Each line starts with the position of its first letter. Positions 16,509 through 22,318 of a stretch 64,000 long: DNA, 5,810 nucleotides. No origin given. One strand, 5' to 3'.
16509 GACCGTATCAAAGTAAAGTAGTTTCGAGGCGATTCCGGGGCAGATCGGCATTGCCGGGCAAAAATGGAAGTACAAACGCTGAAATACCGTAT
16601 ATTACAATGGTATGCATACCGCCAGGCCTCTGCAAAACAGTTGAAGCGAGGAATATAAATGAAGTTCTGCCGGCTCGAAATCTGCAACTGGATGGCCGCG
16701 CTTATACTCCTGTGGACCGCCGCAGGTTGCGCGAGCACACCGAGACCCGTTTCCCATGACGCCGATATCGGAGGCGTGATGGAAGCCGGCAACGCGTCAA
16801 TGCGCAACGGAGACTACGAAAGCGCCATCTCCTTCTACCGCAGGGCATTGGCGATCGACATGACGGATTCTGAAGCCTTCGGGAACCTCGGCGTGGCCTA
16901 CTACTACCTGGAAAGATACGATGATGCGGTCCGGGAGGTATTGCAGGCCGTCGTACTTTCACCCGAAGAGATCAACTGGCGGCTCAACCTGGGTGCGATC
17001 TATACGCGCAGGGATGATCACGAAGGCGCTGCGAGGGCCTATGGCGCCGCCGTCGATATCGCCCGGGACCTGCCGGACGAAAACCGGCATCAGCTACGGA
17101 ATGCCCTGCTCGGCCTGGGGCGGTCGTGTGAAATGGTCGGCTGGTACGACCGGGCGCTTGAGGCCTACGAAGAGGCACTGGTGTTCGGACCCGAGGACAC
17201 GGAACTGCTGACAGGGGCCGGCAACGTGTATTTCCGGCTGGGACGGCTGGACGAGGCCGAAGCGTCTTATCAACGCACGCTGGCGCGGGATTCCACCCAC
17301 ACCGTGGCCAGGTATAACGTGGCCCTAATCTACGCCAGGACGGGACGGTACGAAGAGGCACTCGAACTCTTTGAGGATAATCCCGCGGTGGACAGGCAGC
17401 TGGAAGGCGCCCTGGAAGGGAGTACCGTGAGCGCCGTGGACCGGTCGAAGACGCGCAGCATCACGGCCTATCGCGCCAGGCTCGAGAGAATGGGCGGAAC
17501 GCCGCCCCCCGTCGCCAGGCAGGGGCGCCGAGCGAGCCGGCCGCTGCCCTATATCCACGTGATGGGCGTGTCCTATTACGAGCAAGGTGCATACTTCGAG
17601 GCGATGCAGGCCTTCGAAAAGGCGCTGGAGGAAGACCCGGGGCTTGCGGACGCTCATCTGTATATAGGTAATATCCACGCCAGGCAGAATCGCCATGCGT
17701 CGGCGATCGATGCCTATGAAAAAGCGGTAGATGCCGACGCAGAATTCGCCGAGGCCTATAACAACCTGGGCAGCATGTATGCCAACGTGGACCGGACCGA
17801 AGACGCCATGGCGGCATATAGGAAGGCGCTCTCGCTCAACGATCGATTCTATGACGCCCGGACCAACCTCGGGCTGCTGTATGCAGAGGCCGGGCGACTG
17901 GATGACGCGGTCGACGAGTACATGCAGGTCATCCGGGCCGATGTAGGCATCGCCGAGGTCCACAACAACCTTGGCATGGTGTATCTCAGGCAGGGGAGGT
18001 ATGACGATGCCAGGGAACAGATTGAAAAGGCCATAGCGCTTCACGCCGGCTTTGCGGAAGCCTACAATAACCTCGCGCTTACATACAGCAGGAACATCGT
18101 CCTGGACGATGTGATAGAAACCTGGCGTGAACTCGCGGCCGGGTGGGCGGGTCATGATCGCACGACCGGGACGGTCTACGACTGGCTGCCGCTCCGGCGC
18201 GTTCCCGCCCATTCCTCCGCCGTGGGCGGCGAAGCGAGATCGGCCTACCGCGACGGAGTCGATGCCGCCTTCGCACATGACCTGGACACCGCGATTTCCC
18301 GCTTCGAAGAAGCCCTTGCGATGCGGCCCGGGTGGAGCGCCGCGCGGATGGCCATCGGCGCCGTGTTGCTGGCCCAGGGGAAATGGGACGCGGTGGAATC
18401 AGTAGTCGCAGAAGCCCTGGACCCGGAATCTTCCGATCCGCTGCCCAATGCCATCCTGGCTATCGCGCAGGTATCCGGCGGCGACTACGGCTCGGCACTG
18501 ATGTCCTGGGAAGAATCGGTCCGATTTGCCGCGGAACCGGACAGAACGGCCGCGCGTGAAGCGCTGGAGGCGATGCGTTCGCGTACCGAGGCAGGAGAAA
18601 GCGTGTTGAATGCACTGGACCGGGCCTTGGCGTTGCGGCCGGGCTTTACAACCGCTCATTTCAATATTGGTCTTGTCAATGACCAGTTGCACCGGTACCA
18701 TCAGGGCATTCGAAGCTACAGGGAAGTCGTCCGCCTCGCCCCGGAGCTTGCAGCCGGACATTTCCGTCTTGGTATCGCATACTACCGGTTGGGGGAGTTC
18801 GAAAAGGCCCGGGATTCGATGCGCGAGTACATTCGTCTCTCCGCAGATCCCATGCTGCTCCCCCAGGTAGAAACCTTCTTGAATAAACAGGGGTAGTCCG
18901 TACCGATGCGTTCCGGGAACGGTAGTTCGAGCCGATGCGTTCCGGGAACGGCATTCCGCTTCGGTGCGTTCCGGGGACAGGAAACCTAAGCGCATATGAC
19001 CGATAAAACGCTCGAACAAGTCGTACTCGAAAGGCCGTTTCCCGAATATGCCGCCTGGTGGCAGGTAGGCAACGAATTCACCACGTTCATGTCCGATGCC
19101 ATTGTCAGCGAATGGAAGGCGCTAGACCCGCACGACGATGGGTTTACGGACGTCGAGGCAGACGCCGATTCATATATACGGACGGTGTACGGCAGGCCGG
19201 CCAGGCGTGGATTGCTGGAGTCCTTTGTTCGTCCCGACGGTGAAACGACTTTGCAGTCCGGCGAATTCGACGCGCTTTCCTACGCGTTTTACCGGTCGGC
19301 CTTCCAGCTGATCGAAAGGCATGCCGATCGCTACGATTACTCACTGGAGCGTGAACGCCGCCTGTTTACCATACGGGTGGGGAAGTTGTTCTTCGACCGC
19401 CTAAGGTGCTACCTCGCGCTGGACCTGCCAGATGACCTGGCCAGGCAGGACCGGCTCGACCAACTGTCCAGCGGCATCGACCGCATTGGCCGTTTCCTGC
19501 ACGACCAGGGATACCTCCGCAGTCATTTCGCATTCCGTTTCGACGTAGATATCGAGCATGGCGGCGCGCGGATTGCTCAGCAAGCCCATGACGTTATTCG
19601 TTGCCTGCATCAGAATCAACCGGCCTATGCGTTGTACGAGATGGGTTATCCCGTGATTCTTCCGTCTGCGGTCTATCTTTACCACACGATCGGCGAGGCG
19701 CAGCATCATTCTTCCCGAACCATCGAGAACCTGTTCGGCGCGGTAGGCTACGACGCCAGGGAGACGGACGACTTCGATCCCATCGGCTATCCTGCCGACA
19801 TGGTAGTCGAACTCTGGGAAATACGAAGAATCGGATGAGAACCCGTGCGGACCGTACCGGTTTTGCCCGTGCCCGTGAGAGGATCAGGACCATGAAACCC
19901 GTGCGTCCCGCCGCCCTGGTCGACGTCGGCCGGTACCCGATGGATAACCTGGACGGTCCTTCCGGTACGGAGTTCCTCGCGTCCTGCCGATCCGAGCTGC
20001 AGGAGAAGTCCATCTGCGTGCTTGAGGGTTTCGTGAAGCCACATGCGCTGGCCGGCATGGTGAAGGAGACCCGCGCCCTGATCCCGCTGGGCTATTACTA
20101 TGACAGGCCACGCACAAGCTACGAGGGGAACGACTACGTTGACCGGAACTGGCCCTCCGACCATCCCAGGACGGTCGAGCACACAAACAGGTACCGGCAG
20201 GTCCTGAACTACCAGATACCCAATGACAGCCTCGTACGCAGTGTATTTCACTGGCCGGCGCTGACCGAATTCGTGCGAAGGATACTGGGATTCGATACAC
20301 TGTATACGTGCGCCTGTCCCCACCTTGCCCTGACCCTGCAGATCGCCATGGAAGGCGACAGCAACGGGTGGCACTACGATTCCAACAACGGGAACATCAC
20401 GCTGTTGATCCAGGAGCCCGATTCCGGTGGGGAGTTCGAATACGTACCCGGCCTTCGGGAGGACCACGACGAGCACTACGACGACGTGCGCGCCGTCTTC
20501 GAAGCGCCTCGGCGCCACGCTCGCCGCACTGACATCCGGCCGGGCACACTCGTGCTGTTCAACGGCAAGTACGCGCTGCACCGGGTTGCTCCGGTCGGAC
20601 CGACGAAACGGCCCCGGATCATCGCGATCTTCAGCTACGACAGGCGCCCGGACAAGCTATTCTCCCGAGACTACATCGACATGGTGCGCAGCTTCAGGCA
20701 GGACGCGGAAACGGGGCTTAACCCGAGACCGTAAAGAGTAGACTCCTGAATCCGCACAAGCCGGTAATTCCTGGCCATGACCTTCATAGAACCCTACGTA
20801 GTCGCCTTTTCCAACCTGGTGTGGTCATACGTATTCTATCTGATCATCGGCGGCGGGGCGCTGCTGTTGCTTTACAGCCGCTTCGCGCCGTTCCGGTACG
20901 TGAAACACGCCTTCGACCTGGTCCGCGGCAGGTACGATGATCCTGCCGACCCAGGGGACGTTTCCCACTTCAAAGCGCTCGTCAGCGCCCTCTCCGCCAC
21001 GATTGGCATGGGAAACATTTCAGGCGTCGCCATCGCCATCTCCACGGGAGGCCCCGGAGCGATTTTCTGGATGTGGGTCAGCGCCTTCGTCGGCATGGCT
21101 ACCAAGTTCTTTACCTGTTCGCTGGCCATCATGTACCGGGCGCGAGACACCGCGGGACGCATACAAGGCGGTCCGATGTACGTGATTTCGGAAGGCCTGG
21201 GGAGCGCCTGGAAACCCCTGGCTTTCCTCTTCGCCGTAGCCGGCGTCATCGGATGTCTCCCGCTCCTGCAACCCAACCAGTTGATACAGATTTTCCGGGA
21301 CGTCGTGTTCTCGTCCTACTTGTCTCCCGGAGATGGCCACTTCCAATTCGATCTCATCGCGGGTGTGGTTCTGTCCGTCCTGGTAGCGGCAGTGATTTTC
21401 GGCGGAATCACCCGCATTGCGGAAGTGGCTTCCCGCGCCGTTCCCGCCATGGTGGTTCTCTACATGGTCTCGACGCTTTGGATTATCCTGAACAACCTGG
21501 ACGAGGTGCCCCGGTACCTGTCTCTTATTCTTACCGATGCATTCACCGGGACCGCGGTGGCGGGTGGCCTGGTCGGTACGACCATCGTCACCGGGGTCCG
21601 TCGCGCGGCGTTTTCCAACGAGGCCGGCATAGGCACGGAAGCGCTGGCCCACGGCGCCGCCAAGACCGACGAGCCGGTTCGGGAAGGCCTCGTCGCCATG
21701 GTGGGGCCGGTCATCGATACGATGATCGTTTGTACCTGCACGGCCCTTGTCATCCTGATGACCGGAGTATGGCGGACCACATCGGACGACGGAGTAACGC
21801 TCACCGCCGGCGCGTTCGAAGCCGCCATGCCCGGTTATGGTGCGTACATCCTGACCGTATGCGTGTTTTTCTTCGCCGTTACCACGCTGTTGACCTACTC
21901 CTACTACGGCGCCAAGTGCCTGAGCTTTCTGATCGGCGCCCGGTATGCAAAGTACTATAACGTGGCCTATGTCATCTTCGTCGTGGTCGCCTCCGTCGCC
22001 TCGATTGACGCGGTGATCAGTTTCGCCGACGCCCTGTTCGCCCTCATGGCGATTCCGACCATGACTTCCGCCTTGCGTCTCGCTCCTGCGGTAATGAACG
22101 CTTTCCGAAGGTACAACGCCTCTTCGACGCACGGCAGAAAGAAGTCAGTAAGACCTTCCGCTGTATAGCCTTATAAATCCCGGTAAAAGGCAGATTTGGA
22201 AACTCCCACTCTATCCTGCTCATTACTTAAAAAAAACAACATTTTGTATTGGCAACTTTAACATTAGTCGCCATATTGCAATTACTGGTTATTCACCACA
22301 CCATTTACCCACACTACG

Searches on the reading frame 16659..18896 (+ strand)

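Call 12: search_protein_families(library=pfam, proteins=[window:16659-18896:+])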
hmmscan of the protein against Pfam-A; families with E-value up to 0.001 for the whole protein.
window:16659-18896:+ (745 aa): 29 families (the best 25 are shown)
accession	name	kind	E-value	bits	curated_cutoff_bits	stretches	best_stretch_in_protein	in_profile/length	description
PF07719.23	TPR_2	-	1.2e-73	237.6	27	7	432-461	1-30/34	Tetratricopeptide repeat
PF00515.34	TPR_1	-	1.1e-68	224.9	27.8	4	432-461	1-30/34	Tetratricopeptide repeat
PF13414.12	TPR_11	-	1.9e-58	194.3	26.8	8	337-375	1-39/42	TPR repeat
PF13181.12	TPR_8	-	2.2e-53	174.3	25.7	2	364-394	1-31/34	Tetratricopeptide repeat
PF13432.12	TPR_16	-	9e-52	173.5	32.7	7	187-239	3-55/65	Tetratricopeptide repeat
PF13424.12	TPR_12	-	4.4e-48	161.8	30.1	6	107-174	5-72/77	Tetratricopeptide repeat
PF13431.12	TPR_17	-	7.6e-48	157.3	24.4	1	386-418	1-33/34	Tetratricopeptide repeat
PF14559.12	TPR_19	-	2.5e-43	146.7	25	5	307-368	2-62/68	Tetratricopeptide repeat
PF13374.12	TPR_10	-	4.7e-36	122.2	27.5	2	436-462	6-32/42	Tetratricopeptide repeat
PF13428.12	TPR_14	-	8.9e-35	116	23.5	2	436-473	5-42/44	Tetratricopeptide repeat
PF13176.12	TPR_7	-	6.5e-33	110.4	27.9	0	44-71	6-33/36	Tetratricopeptide repeat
PF13371.12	TPR_9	-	4.5e-23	81.5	35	1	163-215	11-63/73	Tetratricopeptide repeat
PF13174.12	TPR_6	-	2.8e-22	78.2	26.3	0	702-726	4-28/33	Tetratricopeptide repeat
PF12895.13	ANAPC3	-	5.7e-19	68.6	27.2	1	163-239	5-80/82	Anaphase-promoting complex, cyclosome, subunit 3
PF23914.1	TPR_CcmH_CycH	-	7.4e-16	58.8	42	0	153-239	56-145/158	Cytochrome c-type biogenesis protein H TPR domain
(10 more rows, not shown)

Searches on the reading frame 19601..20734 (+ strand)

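Call 12: search_protein_families(library=pfam, proteins=[window:19601-20734:+])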
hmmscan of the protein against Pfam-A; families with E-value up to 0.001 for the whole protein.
window:19601-20734:+ (377 aa): 1 family
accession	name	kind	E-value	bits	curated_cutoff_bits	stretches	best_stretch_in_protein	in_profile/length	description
PF23169.1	HalD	-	2.1e-14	53.9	26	1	195-351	58-213/228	Halogenase D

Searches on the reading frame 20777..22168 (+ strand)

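Call 12: search_protein_families(library=pfam, proteins=[window:20777-22168:+])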
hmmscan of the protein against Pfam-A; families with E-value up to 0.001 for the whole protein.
window:20777-22168:+ (463 aa): 1 family
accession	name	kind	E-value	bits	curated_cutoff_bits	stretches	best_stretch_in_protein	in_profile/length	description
PF01235.23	Na_Ala_symp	-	9.2e-124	414.1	24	1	58-456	9-389/392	Sodium:alanine symporter family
